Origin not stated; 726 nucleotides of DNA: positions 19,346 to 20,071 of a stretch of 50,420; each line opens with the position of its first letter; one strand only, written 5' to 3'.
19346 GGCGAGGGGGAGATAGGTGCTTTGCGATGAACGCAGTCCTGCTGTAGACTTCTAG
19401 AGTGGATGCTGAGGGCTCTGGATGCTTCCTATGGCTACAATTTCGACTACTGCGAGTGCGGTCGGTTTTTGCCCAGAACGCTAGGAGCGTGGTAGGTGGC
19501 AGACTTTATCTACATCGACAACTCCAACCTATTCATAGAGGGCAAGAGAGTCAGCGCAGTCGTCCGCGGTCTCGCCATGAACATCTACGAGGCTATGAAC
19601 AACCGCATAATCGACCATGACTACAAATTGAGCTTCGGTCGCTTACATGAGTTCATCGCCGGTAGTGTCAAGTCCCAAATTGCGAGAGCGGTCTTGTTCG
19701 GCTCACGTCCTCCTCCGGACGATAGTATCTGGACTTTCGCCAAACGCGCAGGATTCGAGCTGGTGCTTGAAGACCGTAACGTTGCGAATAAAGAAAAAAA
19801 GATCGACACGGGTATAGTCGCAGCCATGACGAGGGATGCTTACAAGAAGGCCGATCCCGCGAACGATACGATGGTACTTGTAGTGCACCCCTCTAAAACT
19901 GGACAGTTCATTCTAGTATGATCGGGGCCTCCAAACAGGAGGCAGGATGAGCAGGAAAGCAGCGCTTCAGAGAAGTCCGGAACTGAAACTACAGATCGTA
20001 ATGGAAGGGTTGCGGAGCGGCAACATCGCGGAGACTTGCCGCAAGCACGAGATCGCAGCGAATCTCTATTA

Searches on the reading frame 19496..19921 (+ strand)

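Call 3: search_protein_families(library=pfam, proteins=[window:19496-19921:+], max_evalue=1)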
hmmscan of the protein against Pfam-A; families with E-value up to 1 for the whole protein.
window:19496-19921:+ (141 aa): 1 family
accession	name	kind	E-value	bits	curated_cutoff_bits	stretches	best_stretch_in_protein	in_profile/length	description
PF24851.1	DUF7725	-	0.18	12.2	25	1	41-57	43-59/73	Domain of unknown function (DUF7725)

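Call 4: search_protein_families(library=padloc, proteins=[window:19496-19921:+], max_evalue=1)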
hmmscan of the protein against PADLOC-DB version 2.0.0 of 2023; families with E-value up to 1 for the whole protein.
window:19496-19921:+ (141 aa): 0 families
